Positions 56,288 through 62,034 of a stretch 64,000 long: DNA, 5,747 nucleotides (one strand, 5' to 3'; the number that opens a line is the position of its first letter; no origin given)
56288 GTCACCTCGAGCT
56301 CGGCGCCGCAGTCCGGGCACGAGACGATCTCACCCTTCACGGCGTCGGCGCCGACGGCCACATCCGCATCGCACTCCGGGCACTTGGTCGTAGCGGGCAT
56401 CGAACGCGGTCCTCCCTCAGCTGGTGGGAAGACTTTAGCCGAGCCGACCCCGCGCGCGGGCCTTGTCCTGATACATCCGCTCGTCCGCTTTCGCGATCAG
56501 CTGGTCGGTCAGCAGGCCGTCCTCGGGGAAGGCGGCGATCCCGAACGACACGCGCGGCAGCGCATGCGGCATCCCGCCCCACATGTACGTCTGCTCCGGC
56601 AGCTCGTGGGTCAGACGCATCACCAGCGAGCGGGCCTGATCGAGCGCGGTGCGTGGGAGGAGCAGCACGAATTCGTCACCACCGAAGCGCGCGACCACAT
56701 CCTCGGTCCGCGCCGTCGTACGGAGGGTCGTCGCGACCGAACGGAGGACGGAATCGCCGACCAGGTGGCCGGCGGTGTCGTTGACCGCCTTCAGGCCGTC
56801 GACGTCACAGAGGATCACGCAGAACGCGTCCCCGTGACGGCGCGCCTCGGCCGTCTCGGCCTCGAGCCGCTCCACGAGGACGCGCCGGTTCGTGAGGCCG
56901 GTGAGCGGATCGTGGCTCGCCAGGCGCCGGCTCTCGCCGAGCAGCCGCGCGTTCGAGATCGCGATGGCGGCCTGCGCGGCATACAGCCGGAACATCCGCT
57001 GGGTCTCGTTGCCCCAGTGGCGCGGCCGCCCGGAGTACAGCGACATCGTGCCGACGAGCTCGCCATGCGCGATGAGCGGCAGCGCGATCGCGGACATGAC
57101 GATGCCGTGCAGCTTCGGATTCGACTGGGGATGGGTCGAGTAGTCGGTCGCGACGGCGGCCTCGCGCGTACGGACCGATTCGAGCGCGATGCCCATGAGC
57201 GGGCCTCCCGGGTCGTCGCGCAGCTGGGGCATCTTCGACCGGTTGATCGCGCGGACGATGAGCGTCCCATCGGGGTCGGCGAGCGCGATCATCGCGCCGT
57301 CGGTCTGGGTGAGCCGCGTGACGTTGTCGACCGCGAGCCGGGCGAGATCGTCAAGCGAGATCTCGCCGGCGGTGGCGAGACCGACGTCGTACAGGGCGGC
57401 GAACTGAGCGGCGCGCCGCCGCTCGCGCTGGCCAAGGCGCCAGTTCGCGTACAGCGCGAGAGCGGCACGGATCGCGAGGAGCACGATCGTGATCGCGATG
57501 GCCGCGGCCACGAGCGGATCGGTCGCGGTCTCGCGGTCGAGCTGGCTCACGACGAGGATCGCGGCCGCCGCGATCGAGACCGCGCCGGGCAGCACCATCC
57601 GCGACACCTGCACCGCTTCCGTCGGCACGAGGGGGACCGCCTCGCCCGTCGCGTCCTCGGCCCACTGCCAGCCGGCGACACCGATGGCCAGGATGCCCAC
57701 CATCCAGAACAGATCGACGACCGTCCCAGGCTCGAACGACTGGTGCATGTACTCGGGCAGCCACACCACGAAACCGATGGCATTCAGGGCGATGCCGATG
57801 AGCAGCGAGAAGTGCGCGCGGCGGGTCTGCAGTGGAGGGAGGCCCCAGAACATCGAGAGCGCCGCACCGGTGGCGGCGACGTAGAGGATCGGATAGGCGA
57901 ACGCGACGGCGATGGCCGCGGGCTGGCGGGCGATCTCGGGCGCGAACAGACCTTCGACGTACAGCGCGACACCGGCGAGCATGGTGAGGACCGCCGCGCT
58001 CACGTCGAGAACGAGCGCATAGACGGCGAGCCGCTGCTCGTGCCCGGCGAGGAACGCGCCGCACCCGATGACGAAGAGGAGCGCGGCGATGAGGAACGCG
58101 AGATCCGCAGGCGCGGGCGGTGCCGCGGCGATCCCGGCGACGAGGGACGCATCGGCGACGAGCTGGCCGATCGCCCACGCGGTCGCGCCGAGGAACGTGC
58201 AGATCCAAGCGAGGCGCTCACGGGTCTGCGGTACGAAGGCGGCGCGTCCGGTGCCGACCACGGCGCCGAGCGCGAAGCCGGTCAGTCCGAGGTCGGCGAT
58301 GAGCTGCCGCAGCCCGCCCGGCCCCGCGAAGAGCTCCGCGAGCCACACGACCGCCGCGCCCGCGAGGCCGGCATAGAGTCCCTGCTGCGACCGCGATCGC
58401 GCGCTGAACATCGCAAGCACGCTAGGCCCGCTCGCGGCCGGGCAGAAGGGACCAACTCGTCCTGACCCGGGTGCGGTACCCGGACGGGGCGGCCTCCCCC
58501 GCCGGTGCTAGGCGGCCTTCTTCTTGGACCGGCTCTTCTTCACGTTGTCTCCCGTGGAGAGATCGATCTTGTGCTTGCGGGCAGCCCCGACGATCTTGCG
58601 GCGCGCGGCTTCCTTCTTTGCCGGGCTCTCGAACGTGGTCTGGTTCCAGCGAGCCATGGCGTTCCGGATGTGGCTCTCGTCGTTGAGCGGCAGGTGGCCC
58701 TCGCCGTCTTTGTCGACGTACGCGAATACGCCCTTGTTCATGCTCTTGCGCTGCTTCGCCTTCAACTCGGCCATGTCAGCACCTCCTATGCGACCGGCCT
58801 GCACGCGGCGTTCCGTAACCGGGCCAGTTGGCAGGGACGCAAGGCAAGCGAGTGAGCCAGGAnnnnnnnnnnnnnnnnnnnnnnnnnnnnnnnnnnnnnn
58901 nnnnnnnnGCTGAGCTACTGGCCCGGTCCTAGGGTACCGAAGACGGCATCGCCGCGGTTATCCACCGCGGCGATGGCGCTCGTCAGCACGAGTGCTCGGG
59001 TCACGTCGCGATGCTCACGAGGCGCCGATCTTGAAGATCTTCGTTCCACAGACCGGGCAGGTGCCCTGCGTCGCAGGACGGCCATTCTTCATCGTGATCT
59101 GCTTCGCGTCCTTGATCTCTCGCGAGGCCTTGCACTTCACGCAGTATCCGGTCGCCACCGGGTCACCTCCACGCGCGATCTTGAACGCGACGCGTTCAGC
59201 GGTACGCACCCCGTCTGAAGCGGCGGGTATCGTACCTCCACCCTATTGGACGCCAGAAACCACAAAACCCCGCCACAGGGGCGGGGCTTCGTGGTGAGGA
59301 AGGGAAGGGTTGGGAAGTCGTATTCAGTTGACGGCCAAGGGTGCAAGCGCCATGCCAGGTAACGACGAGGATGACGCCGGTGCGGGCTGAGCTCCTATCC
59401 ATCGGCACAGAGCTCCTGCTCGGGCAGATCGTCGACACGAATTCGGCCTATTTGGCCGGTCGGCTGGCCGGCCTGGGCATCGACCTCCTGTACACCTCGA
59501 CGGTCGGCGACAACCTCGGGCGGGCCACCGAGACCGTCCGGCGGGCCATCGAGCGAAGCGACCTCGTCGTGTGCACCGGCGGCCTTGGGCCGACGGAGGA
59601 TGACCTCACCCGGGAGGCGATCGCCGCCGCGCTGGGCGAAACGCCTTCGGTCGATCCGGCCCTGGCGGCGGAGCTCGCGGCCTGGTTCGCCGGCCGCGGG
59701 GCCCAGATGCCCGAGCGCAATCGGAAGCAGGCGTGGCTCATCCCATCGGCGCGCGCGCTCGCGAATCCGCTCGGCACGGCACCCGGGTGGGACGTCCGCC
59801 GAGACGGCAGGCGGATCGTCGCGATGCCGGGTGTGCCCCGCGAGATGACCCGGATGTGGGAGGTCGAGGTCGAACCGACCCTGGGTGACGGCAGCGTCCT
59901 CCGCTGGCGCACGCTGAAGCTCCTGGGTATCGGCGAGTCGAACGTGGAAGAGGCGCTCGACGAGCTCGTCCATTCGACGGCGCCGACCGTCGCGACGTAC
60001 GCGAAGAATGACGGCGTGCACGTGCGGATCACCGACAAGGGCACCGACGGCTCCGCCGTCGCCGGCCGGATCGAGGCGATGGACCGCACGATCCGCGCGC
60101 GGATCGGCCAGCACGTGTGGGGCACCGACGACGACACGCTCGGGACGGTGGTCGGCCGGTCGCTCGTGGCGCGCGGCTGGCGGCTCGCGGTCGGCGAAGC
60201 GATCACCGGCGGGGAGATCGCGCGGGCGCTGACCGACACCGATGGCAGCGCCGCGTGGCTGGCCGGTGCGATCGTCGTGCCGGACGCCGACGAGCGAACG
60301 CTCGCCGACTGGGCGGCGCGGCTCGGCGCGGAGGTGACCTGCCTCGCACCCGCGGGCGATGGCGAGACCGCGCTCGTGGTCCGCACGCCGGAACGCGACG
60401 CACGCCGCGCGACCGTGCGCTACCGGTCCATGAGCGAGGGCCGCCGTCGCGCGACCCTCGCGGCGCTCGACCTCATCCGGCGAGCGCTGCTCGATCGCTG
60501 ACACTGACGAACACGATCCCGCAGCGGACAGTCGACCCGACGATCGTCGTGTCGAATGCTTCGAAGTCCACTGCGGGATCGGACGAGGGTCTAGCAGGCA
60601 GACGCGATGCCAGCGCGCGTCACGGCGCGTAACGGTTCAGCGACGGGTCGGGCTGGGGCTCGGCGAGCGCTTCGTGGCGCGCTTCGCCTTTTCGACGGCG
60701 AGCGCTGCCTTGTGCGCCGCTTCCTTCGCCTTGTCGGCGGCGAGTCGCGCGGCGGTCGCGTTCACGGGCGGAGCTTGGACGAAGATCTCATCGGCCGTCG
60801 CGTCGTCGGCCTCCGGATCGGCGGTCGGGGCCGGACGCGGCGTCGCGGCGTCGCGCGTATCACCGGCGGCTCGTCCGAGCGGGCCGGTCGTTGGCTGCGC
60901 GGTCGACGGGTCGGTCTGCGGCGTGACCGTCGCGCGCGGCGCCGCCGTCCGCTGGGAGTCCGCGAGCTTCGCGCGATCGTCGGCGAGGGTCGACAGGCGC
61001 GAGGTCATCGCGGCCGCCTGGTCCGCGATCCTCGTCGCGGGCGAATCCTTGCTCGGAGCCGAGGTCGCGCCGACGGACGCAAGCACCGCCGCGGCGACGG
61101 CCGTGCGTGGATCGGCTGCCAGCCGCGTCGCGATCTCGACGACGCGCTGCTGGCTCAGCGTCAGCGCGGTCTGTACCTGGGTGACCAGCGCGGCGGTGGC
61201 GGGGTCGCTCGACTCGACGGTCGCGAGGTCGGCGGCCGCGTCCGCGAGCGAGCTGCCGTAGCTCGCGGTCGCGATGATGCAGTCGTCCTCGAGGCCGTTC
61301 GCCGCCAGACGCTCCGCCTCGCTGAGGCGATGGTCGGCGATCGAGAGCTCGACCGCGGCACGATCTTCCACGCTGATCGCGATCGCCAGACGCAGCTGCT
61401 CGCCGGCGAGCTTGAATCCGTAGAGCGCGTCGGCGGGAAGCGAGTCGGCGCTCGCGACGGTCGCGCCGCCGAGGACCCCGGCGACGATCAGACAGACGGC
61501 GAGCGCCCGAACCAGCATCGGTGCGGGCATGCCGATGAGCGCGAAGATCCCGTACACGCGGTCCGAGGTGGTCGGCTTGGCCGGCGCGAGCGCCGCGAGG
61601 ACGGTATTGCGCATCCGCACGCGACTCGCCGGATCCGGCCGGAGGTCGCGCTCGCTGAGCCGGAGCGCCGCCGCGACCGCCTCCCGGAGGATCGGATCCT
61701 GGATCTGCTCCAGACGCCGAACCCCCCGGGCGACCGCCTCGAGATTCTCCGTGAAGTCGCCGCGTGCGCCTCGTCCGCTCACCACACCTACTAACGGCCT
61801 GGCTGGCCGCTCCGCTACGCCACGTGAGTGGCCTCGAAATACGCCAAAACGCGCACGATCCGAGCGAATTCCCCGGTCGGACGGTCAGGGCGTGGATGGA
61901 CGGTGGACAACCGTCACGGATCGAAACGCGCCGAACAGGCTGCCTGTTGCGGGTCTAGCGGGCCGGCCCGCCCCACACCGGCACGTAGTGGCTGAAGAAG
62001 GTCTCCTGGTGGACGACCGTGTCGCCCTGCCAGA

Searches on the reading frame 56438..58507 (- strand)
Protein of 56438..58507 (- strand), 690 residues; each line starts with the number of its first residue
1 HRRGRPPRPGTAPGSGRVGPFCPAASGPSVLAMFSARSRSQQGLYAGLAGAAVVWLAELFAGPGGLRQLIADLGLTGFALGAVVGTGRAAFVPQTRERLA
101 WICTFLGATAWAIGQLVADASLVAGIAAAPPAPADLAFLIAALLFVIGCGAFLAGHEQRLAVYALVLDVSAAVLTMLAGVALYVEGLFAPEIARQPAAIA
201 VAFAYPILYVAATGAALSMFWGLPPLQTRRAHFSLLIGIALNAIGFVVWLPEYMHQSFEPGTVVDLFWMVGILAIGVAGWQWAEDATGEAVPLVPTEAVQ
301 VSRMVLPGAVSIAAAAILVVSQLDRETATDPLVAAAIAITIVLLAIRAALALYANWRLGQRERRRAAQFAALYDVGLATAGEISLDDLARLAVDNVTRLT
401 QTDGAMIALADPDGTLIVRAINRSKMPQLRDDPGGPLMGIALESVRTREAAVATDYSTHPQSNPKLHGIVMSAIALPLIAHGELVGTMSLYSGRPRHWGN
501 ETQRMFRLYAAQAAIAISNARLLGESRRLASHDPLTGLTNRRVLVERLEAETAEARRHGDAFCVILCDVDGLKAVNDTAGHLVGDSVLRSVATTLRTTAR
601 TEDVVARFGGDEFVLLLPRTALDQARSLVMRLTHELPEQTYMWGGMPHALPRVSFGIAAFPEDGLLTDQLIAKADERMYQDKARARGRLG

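Call 36: search_protein_families(library=pfam, proteins=[window:56438-58507:-], max_evalue=0.001)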
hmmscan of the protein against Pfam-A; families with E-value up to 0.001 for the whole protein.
window:56438-58507:- (690 aa): 4 families
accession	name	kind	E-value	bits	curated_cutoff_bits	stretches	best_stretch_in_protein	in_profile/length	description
PF00990.26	GGDEF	-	1.9e-41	142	23.8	1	530-687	1-160/161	Diguanylate cyclase, GGDEF domain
PF13185.12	GAF_2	-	1.7e-17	64.4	28.6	1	384-517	3-135/136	GAF domain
PF01590.32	GAF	-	6.8e-17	62.7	22.4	1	385-517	2-133/133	GAF domain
PF13492.12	GAF_3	-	4.2e-08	34.1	27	1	384-519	1-129/129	GAF domain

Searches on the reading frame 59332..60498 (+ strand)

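Call 63: search_protein_families(library=pfam, proteins=[window:59332-60498:+], max_evalue=0.01)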
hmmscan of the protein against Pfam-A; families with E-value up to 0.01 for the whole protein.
window:59332-60498:+ (389 aa): 3 families
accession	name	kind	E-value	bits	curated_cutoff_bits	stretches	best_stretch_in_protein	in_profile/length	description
PF00994.29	MoCF_biosynth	-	3.7e-38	130.9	26.6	1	21-184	2-142/144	Probable molybdopterin binding domain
PF18146.6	CinA_KH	-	5.2e-24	84.6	27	1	193-264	2-73/73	Damage-inducible protein CinA KH domain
PF02464.23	CinA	-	1.5e-07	31.6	23.5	1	269-316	3-50/155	Competence-damaged protein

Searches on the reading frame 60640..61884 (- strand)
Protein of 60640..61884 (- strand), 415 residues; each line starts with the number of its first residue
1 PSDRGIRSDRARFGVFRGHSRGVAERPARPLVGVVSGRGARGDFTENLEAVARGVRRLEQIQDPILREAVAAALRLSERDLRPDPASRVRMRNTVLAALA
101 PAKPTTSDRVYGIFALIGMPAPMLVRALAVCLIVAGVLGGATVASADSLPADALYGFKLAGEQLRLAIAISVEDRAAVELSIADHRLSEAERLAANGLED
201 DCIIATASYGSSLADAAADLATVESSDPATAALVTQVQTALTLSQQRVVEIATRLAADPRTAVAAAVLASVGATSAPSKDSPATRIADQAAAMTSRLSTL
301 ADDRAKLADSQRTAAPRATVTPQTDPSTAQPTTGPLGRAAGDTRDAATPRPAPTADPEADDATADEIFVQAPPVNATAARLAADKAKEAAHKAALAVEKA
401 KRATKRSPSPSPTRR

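Call 63: search_protein_families(library=pfam, proteins=[window:60640-61884:-], max_evalue=0.01)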
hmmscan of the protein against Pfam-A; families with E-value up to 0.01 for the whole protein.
window:60640-61884:- (415 aa): 1 family
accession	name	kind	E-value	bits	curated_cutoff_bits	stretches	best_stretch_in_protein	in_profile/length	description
PF18915.5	DUF5667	-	6.5e-11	43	27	1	148-240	2-81/99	Domain of unknown function (DUF5667)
